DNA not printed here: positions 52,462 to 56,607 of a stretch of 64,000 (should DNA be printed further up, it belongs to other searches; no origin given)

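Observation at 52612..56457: STAND-like NTPase / TPR array fused to a sigma-54 enhancer-binding module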

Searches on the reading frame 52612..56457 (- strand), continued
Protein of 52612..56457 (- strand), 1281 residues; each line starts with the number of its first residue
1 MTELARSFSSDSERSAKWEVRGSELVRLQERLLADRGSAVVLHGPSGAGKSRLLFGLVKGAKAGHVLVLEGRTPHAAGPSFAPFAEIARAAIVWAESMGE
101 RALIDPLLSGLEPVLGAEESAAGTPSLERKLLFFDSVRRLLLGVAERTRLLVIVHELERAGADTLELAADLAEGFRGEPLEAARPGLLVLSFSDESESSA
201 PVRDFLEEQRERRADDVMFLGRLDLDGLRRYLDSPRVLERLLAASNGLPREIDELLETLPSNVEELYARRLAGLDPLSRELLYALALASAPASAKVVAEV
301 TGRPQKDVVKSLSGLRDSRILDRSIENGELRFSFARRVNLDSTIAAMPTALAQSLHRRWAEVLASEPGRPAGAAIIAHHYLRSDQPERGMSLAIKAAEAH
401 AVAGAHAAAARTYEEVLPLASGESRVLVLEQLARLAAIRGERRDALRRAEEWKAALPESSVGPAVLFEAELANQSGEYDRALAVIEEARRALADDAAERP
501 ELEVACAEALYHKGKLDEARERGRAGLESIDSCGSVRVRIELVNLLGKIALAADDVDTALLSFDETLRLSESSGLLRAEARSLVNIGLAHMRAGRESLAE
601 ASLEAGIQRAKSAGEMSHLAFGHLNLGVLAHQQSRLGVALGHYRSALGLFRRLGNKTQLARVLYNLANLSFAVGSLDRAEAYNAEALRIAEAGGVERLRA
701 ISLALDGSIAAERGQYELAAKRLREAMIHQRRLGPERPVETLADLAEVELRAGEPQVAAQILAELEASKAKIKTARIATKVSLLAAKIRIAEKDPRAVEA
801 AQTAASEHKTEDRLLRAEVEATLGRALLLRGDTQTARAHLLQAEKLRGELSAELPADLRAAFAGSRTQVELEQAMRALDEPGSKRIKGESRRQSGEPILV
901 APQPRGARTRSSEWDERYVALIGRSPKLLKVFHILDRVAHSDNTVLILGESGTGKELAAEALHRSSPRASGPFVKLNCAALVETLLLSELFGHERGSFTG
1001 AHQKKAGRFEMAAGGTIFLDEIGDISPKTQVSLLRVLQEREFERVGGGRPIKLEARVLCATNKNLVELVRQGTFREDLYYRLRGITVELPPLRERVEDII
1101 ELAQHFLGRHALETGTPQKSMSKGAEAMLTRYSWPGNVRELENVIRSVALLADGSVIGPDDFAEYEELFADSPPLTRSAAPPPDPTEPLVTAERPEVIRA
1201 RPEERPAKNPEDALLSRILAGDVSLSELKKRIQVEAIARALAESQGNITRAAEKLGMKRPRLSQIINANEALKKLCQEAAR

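Call 7: find_homologous_proteins(query=window:52612-56457:-)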
Query window:52612-56457:- (1281 aa): 106 proteins with E <= 0.001 among 8000 candidates.
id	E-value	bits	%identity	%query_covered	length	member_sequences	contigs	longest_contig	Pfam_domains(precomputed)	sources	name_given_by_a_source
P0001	0.0e+0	2695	100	100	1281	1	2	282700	PF00158.33,PF17874.8,PF25601.2,PF13424.13,PF00004.36,PF13401.13,PF14532.13,PF07728.21,PF13191.13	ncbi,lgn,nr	ncbi:MAG: sigma 54-interacting transcriptional regulator [Deltaproteobacteria bacterium]|nr:sigma 54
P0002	0.0e+0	1845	71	100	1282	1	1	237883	PF00004.36,PF14532.13,PF07728.21,PF13191.13,PF00158.33,PF17874.8,PF25601.2,PF02954.26,PF00515.35,PF13424.13,PF13181.13,PF07719.24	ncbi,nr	ncbi:MAG: sigma 54-interacting transcriptional regulator [Deltaproteobacteria bacterium]|nr:sigma 54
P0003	0.0e+0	1301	53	99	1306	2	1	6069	PF00004.36,PF14532.13,PF07728.21,PF13191.13,PF14559.13,PF00158.33,PF07724.21,PF17874.8,PF25601.2,PF00515.35,PF13424.13,PF13181.13,PF07719.24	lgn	-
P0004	0.0e+0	1274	52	98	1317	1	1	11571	PF00004.36,PF13401.13,PF14532.13,PF07728.21,PF13191.13,PF00158.33,PF07724.21,PF17874.8,PF25601.2,PF00515.35,PF13424.13,PF13181.13,PF07719.24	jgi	jgi:transcriptional regulator with GAF, ATPase, and Fis domain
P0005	0.0e+0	1242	52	99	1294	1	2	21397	PF25201.1,PF00158.33,PF17874.8,PF25601.2,PF02954.26,PF13424.13,PF00004.36,PF14532.13,PF07728.21,PF13191.13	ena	-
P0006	0.0e+0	1232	51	100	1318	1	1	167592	PF00004.36,PF14532.13,PF01637.25,PF07728.21,PF13191.13,PF00158.33,PF07724.21,PF17874.8,PF25601.2,PF00515.35,PF13424.13,PF13181.13,PF07719.24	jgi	jgi:transcriptional regulator with GAF, ATPase, and Fis domain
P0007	0.0e+0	1231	51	99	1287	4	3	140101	PF00158.33,PF17874.8,PF25601.2,PF02954.26,PF13424.13,PF00004.36,PF14532.13,PF07728.21,PF13191.13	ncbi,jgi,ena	-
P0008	0.0e+0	1226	51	99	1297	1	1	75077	PF00004.36,PF14532.13,PF07728.21,PF13191.13,PF00158.33,PF07724.21,PF17874.8,PF25601.2,PF02954.26,PF00515.35,PF13424.13,PF13181.13,PF07719.24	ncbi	-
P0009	0.0e+0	1129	48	99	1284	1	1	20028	PF10602.16,PF13176.13,PF00004.36,PF14532.13,PF07728.21,PF13191.13,PF13374.13,PF14559.13,PF00158.33,PF07724.21,PF17874.8,PF25601.2,PF00515.35,PF13424.13,PF13181.13,PF07719.24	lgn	-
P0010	0.0e+0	1091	46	100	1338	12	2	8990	PF10602.16,PF00004.36,PF13401.13,PF14532.13,PF07728.21,PF13191.13,PF13374.13,PF14559.13,PF00158.33,PF07724.21,PF17874.8,PF25601.2,PF00515.35,PF13424.13,PF13181.13,PF07719.24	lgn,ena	-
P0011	3.2e-196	673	50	62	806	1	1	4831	PF14559.13,PF17874.8,PF00515.35,PF13424.13,PF13176.13,PF13181.13,PF07719.24,PF13191.13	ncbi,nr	ncbi:tetratricopeptide repeat protein, partial [Myxococcota bacterium]|nr:tetratricopeptide repeat p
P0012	4.6e-177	609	36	98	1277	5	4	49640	PF13604.13,PF00004.36,PF13401.13,PF14532.13,PF07728.21,PF13191.13,PF00158.33,PF07724.21,PF17874.8,PF25601.2,PF02954.26,PF13424.13,PF01078.28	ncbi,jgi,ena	-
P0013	3.5e-167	577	37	96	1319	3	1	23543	PF00158.33,PF07724.21,PF25601.2,PF02954.26,PF13424.13,PF00004.36,PF14532.13,PF07728.21,PF13191.13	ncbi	ncbi:MAG: sigma 54-interacting transcriptional regulator [Sandaracinaceae bacterium]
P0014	6.8e-103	364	31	82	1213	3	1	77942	PF14532.13,PF07728.21,PF07721.21,PF14559.13,PF00158.33,PF07724.21,PF25601.2,PF02954.26,PF00515.35,PF13424.13,PF13432.13,PF07719.24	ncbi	-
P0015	3.4e-76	275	52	19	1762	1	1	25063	PF13185.13,PF13492.13,PF00004.36,PF13401.13,PF14532.13,PF07728.21,PF13191.13,PF07714.24,PF00069.32,PF00158.33,PF25601.2,PF01590.33,PF02954.26,PF05729.19,PF13424.13,PF14531.13,PF07719.24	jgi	jgi:transcriptional regulator with GAF, ATPase, and Fis domain/tetratricopeptide (TPR) repeat protei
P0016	4.3e-76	275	50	21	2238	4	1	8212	PF13426.14,PF13188.14,PF13185.13,PF13492.13,PF00004.36,PF13401.13,PF14532.13,PF07728.21,PF13191.13,PF25503.1,PF08447.19,PF07714.24,PF00069.32,PF00158.33,PF25601.2,PF01590.33,PF08448.17,PF00989.32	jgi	jgi:PAS domain S-box-containing protein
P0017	1.5e-75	273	42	27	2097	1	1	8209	PF13185.13,PF13492.13,PF13401.13,PF00990.27,PF14532.13,PF07728.21,PF13191.13,PF00069.32,PF00158.33,PF25601.2,PF01590.33,PF02954.26,PF00515.35,PF13424.13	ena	-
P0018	7.2e-75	271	41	27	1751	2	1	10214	PF13185.13,PF13176.13,PF13492.13,PF14532.13,PF07728.21,PF13191.13,PF13374.13,PF07714.24,PF00069.32,PF00158.33,PF17874.8,PF25601.2,PF01590.33,PF02954.26,PF00515.35,PF13424.13,PF13181.13,PF07719.24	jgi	jgi:transcriptional regulator with GAF, ATPase, and Fis domain/tetratricopeptide (TPR) repeat protei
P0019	4.8e-74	268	49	19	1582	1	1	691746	PF13185.13,PF13384.13,PF13518.13,PF13492.13,PF14532.13,PF07728.21,PF12728.14,PF07714.24,PF00069.32,PF00158.33,PF25601.2,PF01590.33,PF02954.26,PF00515.35,PF13424.13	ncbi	ncbi:MAG: sigma 54-interacting transcriptional regulator [Polyangiaceae bacterium]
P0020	9.8e-74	267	42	28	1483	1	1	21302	PF13185.13,PF13492.13,PF14532.13,PF07714.24,PF00069.32,PF00158.33,PF17874.8,PF25601.2,PF01590.33,PF02954.26,PF00515.35,PF13424.13,PF07719.24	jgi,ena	-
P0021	3.1e-72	262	51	20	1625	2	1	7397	PF13185.13,PF13384.13,PF13492.13,PF13401.13,PF14532.13,PF07728.21,PF07714.24,PF00069.32,PF00158.33,PF25601.2,PF01590.33,PF02954.26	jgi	-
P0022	1.5e-69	253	44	27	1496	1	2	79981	PF13185.13,PF13492.13,PF00004.36,PF14532.13,PF07728.21,PF07714.24,PF00069.32,PF00158.33,PF17874.8,PF25601.2,PF01590.33,PF02954.26,PF13424.13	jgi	jgi:transcriptional regulator with GAF, ATPase, and Fis domain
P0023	5.4e-69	251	51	19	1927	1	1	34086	PF13185.13,PF13492.13,PF00004.36,PF13401.13,PF14532.13,PF07728.21,PF13191.13,PF08447.19,PF07714.24,PF00069.32,PF00158.33,PF25601.2,PF01590.33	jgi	jgi:transcriptional regulator with GAF, ATPase, and Fis domain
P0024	7.8e-69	251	52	19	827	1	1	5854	PF08447.19,PF13426.14,PF13188.14,PF00158.33,PF25601.2,PF02954.26,PF08448.17,PF00989.32,PF14532.13,PF07728.21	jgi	jgi:PAS domain S-box-containing protein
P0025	9.3e-68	247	53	19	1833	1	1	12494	PF13185.13,PF13492.13,PF14532.13,PF07728.21,PF13191.13,PF13374.13,PF07714.24,PF00069.32,PF00158.33,PF07724.21,PF17874.8,PF25601.2,PF01590.33,PF02954.26,PF13424.13,PF13432.13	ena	-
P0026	1.2e-67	247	40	29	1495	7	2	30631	PF13176.13,PF24885.2,PF14532.13,PF07728.21,PF13374.13,PF00158.33,PF17874.8,PF25601.2,PF02954.26,PF00515.35,PF13424.13,PF13181.13,PF07719.24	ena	-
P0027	1.8e-67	246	43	27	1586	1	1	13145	PF13185.13,PF13492.13,PF00004.36,PF13401.13,PF14532.13,PF07728.21,PF13191.13,PF07714.24,PF00069.32,PF00158.33,PF25601.2,PF01590.33,PF02954.26,PF13424.13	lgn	-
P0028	5.1e-67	245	53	18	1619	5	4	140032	PF13185.13,PF13492.13,PF00004.36,PF14532.13,PF07728.21,PF13191.13,PF00158.33,PF17874.8,PF25601.2,PF01590.33,PF02954.26,PF13424.13,PF01078.28,PF07719.24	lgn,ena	-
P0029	1.9e-66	243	48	21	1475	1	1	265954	PF13185.13,PF13492.13,PF00004.36,PF13401.13,PF14532.13,PF07728.21,PF07714.24,PF00069.32,PF00158.33,PF25601.2,PF01590.33,PF02954.26,PF25199.2,PF20720.4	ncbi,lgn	ncbi:MAG: sigma 54-interacting transcriptional regulator [Myxococcota bacterium]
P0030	2.1e-66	243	53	19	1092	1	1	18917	PF13426.14,PF13188.14,PF13185.13,PF13492.13,PF14532.13,PF07728.21,PF08447.19,PF00158.33,PF25601.2,PF01590.33,PF08448.17,PF00989.32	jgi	jgi:PAS domain S-box-containing protein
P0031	8.6e-65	238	43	25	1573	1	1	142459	PF13185.13,PF13492.13,PF14532.13,PF07728.21,PF07714.24,PF00069.32,PF00158.33,PF17874.8,PF25601.2,PF01590.33,PF02954.26,PF13424.13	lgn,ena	-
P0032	1.9e-64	236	52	19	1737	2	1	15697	PF13185.13,PF13492.13,PF14532.13,PF07728.21,PF13191.13,PF14559.13,PF07714.24,PF00069.32,PF00158.33,PF25601.2,PF01590.33,PF02954.26,PF13424.13,PF13432.13,PF13181.13,PF07719.24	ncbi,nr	ncbi:MAG: sigma 54-interacting transcriptional regulator [Planctomycetota bacterium]|nr:sigma 54-int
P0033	4.1e-64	235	51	19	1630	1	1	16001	PF13185.13,PF13492.13,PF00004.36,PF13401.13,PF14532.13,PF07728.21,PF13191.13,PF07714.24,PF00069.32,PF00158.33,PF25601.2,PF01590.33,PF02954.26,PF18024.8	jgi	-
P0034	1.4e-63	234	49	19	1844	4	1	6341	PF13185.13,PF13492.13,PF00004.36,PF13401.13,PF14532.13,PF07728.21,PF13191.13,PF06293.21,PF07714.24,PF00069.32,PF00158.33,PF25601.2,PF01590.33,PF02954.26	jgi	jgi:predicted ATPase/transcriptional regulator with GAF, ATPase, and Fis domain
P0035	1.5e-63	233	40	27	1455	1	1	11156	PF13384.13,PF00004.36,PF13401.13,PF14532.13,PF07728.21,PF13191.13,PF00158.33,PF17874.8,PF25601.2,PF02954.26,PF13424.13,PF13556.13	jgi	jgi:DNA-binding NtrC family response regulator/tetratricopeptide (TPR) repeat protein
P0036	2.2e-62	230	38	32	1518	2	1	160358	PF13176.13,PF24885.2,PF00004.36,PF13401.13,PF13428.13,PF14532.13,PF07728.21,PF13191.13,PF13374.13,PF10516.16,PF00158.33,PF25601.2,PF00515.35,PF13424.13,PF14938.13,PF13432.13,PF13181.13,PF07719.24,PF20720.4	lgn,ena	-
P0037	4.3e-62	229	40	27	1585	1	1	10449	PF00069.32,PF13185.13,PF00158.33,PF25601.2,PF01590.33,PF02954.26,PF13492.13,PF14532.13,PF07728.21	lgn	-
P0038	5.1e-61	225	41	27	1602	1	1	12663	PF13185.13,PF13604.13,PF13492.13,PF00004.36,PF13401.13,PF14532.13,PF07728.21,PF13191.13,PF07714.24,PF00069.32,PF00158.33,PF25601.2,PF01590.33,PF02954.26,PF13424.13,PF25199.2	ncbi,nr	ncbi:MAG TPA: sigma 54-interacting transcriptional regulator [Candidatus Saccharimonadales bacterium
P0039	1.4e-60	224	37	33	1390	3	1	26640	PF00069.32,PF13185.13,PF00158.33,PF25601.2,PF01590.33,PF02954.26,PF14532.13,PF01078.28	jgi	jgi:serine/threonine-protein kinase PknK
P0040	2.7e-60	223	52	16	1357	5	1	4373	PF13384.13,PF13518.13,PF13176.13,PF13401.13,PF14532.13,PF07728.21,PF13191.13,PF13374.13,PF14559.13,PF00158.33,PF17874.8,PF25601.2,PF02954.26,PF00515.35,PF13424.13,PF07719.24,PF13556.13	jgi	-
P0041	3.6e-60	222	47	19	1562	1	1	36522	PF07714.24,PF00069.32,PF13185.13,PF00158.33,PF25601.2,PF01590.33,PF02954.26,PF13492.13,PF14532.13,PF07728.21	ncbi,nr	ncbi:MAG: sigma 54-interacting transcriptional regulator [Deltaproteobacteria bacterium]|nr:sigma 54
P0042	4.2e-60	222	49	19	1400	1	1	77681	PF00004.36,PF13401.13,PF14532.13,PF07728.21,PF13191.13,PF13374.13,PF00158.33,PF17874.8,PF25601.2,PF02954.26,PF00515.35,PF13424.13,PF13181.13,PF05621.18,PF01078.28,PF07719.24,PF13556.13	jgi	jgi:transcriptional regulator with AAA-type ATPase domain/tetratricopeptide (TPR) repeat protein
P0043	7.7e-60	221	49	18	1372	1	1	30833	PF00069.32,PF13185.13,PF00158.33,PF25601.2,PF01590.33,PF02954.26,PF18024.8,PF00004.36,PF14532.13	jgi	-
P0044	1.2e-59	221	41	27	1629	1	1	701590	PF07714.24,PF00069.32,PF13185.13,PF00158.33,PF25601.2,PF01590.33,PF02954.26,PF14532.13,PF07728.21,PF13191.13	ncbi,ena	-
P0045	2.3e-59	220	46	19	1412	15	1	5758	PF00493.30,PF13401.13,PF14532.13,PF07728.21,PF13191.13,PF13374.13,PF00158.33,PF17874.8,PF25601.2,PF02954.26,PF00515.35,PF13424.13,PF13181.13,PF05621.18,PF07719.24,PF13556.13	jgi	jgi:transcriptional regulator with AAA-type ATPase domain/tetratricopeptide (TPR) repeat protein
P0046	4.9e-59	218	43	25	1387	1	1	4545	PF13401.13,PF14532.13,PF07728.21,PF13191.13,PF13374.13,PF00158.33,PF17874.8,PF25601.2,PF02954.26,PF13424.13,PF13181.13,PF05621.18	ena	-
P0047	8.0e-59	218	53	19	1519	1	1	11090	PF13185.13,PF13384.13,PF13492.13,PF14532.13,PF07728.21,PF06293.21,PF07714.24,PF00069.32,PF00158.33,PF25601.2,PF01590.33,PF02954.26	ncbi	-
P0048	2.5e-58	216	48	19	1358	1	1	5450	PF00158.33,PF25601.2,PF02954.26,PF13424.13,PF00004.36,PF13401.13,PF14532.13,PF07728.21,PF13191.13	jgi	jgi:transcriptional regulator with AAA-type ATPase domain/tetratricopeptide (TPR) repeat protein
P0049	2.9e-58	216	45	20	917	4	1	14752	PF00158.33,PF25601.2,PF02954.26,PF14532.13,PF07728.21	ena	-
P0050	3.5e-58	216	44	22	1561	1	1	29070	PF13185.13,PF13492.13,PF14532.13,PF07728.21,PF17667.8,PF13191.13,PF07714.24,PF00069.32,PF00158.33,PF25601.2,PF01590.33,PF02954.26,PF20720.4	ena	-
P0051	3.6e-58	216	49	19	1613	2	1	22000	PF07714.24,PF00069.32,PF13185.13,PF00158.33,PF25601.2,PF01590.33,PF02954.26,PF13424.13,PF13492.13,PF14532.13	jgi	jgi:transcriptional regulator with GAF, ATPase, and Fis domain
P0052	6.0e-58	215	47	22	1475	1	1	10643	PF13492.13,PF14532.13,PF07728.21,PF13191.13,PF06293.21,PF07714.24,PF00069.32,PF25201.1,PF00158.33,PF17874.8,PF25601.2,PF01590.33,PF02954.26,PF13424.13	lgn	-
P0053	1.7e-57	213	46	19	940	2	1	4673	PF10602.16,PF00158.33,PF25601.2,PF02954.26,PF13424.13,PF00004.36,PF14532.13,PF07728.21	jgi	-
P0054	1.9e-56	210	44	23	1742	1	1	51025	PF13401.13,PF14532.13,PF07728.21,PF13191.13,PF13374.13,PF07714.24,PF00069.32,PF00158.33,PF17874.8,PF25601.2,PF01590.33,PF02954.26,PF00515.35,PF18024.8,PF13424.13,PF13181.13,PF07719.24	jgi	jgi:DNA-binding NtrC family response regulator/tetratricopeptide (TPR) repeat protein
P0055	2.3e-55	206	47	19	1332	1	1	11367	PF00158.33,PF25601.2,PF02954.26,PF00004.36,PF13401.13,PF14532.13,PF07728.21,PF01078.28,PF13191.13,PF13556.13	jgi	jgi:DNA-binding NtrC family response regulator/predicted ATPase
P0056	6.7e-55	205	47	19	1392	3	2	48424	PF00069.32,PF13185.13,PF00158.33,PF25601.2,PF01590.33,PF02954.26,PF14532.13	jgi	jgi:transcriptional regulator with GAF, ATPase, and Fis domain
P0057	9.3e-55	204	47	17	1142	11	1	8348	PF00158.33,PF25601.2,PF14532.13,PF07728.21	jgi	jgi:DNA-binding NtrC family response regulator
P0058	3.4e-54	202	46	19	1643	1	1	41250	PF13185.13,PF13492.13,PF00004.36,PF14532.13,PF07728.21,PF13191.13,PF07714.24,PF00069.32,PF00158.33,PF25601.2,PF01590.33,PF02954.26,PF13424.13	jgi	jgi:transcriptional regulator with GAF, ATPase, and Fis domain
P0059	1.2e-52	197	39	28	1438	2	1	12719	PF07714.24,PF00069.32,PF00158.33,PF25601.2,PF02954.26,PF13424.13,PF00004.36,PF13401.13,PF14532.13,PF07728.21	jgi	jgi:DNA-binding NtrC family response regulator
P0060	1.5e-52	197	37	27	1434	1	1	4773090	PF00158.33,PF17874.8,PF25601.2,PF02954.26,PF13424.13,PF13401.13,PF14532.13,PF07728.21,PF13191.13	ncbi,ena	-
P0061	1.7e-52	197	38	25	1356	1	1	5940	PF13414.13,PF13176.13,PF00004.36,PF13401.13,PF13428.13,PF14532.13,PF07728.21,PF13191.13,PF13374.13,PF07721.21,PF14559.13,PF00158.33,PF25601.2,PF02954.26,PF00515.35,PF13424.13,PF13181.13,PF07719.24,PF13556.13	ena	-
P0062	1.1e-51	194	44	19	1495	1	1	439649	PF06293.21,PF00069.32,PF13185.13,PF00158.33,PF25601.2,PF01590.33,PF02954.26,PF13492.13,PF14532.13,PF07728.21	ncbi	ncbi:MAG: sigma 54-interacting transcriptional regulator [Planctomycetota bacterium]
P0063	2.2e-50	190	38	25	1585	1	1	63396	PF07714.24,PF00069.32,PF00158.33,PF17874.8,PF25601.2,PF00515.35,PF13424.13,PF14532.13,PF07719.24,PF13191.13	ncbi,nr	ncbi:MAG: sigma 54-interacting transcriptional regulator [Planctomycetes bacterium]|nr:sigma 54-inte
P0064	2.7e-50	190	38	25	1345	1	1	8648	PF13176.13,PF00004.36,PF13401.13,PF14532.13,PF07728.21,PF13191.13,PF00158.33,PF25601.2,PF02954.26,PF00515.35,PF13424.13,PF13181.13,PF07719.24,PF13556.13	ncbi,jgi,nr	ncbi:MAG TPA: sigma 54-interacting transcriptional regulator [Methylomirabilota bacterium]|jgi:DNA-b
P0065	4.3e-50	189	45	19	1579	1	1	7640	PF07714.24,PF00069.32,PF00158.33,PF25601.2,PF02954.26,PF13401.13,PF14532.13,PF07728.21,PF25199.2,PF13191.13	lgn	-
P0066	1.5e-48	184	37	29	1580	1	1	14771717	PF06293.21,PF07714.24,PF00069.32,PF00158.33,PF25601.2,PF02954.26,PF13424.13,PF14532.13,PF07728.21,PF01078.28,PF13191.13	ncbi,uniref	ncbi:sigma 54-interacting transcriptional regulator [Sorangium sp. So ce1153]|uniref:sigma 54-intera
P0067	3.1e-48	183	46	18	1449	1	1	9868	PF07714.24,PF00069.32,PF00158.33,PF25601.2,PF02954.26,PF13424.13,PF00004.36,PF13401.13,PF14532.13,PF07728.21,PF07719.24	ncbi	ncbi:MAG TPA: sigma 54-interacting transcriptional regulator [Polyangiaceae bacterium]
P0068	6.3e-48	182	42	18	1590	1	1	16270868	PF06293.21,PF07714.24,PF00069.32,PF00158.33,PF25601.2,PF02954.26,PF13424.13,PF14532.13,PF07728.21,PF01078.28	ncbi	ncbi:sigma 54-interacting transcriptional regulator [Sorangium sp. So ce1128]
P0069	6.4e-48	182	36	27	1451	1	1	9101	PF07714.24,PF00069.32,PF00158.33,PF25601.2,PF02954.26,PF13424.13,PF13401.13,PF14532.13,PF07728.21,PF13191.13,PF13374.13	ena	-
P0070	1.7e-47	180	38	21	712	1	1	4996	PF00158.33,PF25601.2,PF02954.26,PF13424.13,PF14532.13,PF07728.21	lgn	-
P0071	1.7e-47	180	44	18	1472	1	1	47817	PF07714.24,PF00069.32,PF00158.33,PF25601.2,PF02954.26,PF13424.13,PF14532.13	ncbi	-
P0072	5.8e-47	178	43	18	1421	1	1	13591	PF00069.32,PF00158.33,PF25601.2,PF02954.26,PF13424.13,PF13401.13,PF14532.13,PF07728.21,PF01078.28,PF25199.2,PF13191.13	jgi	jgi:transcriptional regulator with AAA-type ATPase domain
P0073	1.3e-46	177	43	18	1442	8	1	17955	PF07714.24,PF00069.32,PF00158.33,PF25601.2,PF02954.26,PF13424.13,PF00004.36,PF14532.13,PF07728.21,PF13191.13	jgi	-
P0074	2.5e-45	173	42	18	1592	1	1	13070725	PF06293.21,PF07714.24,PF00069.32,PF00158.33,PF25601.2,PF02954.26,PF13424.13,PF14532.13,PF07728.21,PF01078.28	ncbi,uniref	ncbi:sigma 54-interacting transcriptional regulator [Sorangium sp. So ce136]|uniref:sigma 54-interac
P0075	8.1e-44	168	34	28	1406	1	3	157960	PF07714.24,PF00069.32,PF00158.33,PF25601.2,PF02954.26,PF13424.13,PF00004.36,PF13401.13,PF14532.13,PF07728.21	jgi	jgi:serine/threonine-protein kinase PknK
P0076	4.4e-43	166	36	18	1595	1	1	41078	PF13176.13,PF13401.13,PF13428.13,PF14532.13,PF01637.25,PF13191.13,PF13374.13,PF14559.13,PF07714.24,PF00069.32,PF00158.33,PF17874.8,PF25601.2,PF00515.35,PF13424.13,PF13432.13,PF13181.13,PF07719.24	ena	-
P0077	4.7e-40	156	39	18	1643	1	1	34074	PF07714.24,PF00069.32,PF00158.33,PF17874.8,PF25601.2,PF02954.26,PF13424.13,PF13401.13,PF14532.13,PF07728.21,PF13191.13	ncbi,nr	ncbi:MAG: sigma 54-interacting transcriptional regulator [Planctomycetes bacterium]|nr:sigma 54-inte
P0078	3.1e-38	150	41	20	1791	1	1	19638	PF13176.13,PF13401.13,PF14532.13,PF07728.21,PF13191.13,PF00069.32,PF00158.33,PF17874.8,PF25601.2,PF02954.26,PF00515.35,PF05729.19,PF13424.13,PF13181.13,PF07719.24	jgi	jgi:two-component system response regulator GlrR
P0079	2.8e-37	146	27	96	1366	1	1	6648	PF10923.15,PF00158.33,PF17874.8,PF25601.2,PF00515.35,PF13424.13,PF13401.13,PF14532.13,PF07719.24,PF13191.13,PF13374.13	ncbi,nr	ncbi:MAG: DUF2791 family P-loop domain-containing protein, partial [Planctomycetes bacterium]|nr:DUF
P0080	1.2e-34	138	38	19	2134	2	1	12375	PF07714.24,PF00069.32,PF13185.13,PF00158.33,PF25601.2,PF01590.33,PF13401.13,PF14532.13,PF07728.21,PF01078.28,PF13191.13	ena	-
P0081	8.9e-33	132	32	30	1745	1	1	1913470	PF06293.21,PF07714.24,PF00069.32,PF00158.33,PF25601.2,PF13424.13,PF13401.13,PF14532.13,PF01637.25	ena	-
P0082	2.5e-29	120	31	28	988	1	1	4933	PF00158.33,PF25601.2,PF02954.26,PF14532.13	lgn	-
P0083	5.2e-25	106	31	25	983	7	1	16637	PF00158.33,PF25601.2,PF02954.26,PF13424.13,PF14532.13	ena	-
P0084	3.2e-21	93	30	25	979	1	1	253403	PF00158.33,PF17874.8,PF25601.2,PF02954.26,PF13424.13,PF14532.13,PF07728.21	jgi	-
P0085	2.5e-19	87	28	27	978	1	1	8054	PF00158.33,PF25601.2,PF02954.26,PF13424.13,PF14532.13,PF07728.21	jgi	-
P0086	2.5e-8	51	27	51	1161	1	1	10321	PF03704.24,PF00515.35,PF13424.13,PF13191.13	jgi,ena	-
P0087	4.0e-7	47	33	14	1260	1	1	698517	PF13424.13,PF00211.26,PF13191.13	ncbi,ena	-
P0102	4.1e-4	37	27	22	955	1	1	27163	PF00196.26,PF13191.13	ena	-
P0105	7.6e-4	36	27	32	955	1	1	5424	PF00196.26,PF13191.13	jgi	jgi:ATP/maltotriose-dependent transcriptional regulator MalT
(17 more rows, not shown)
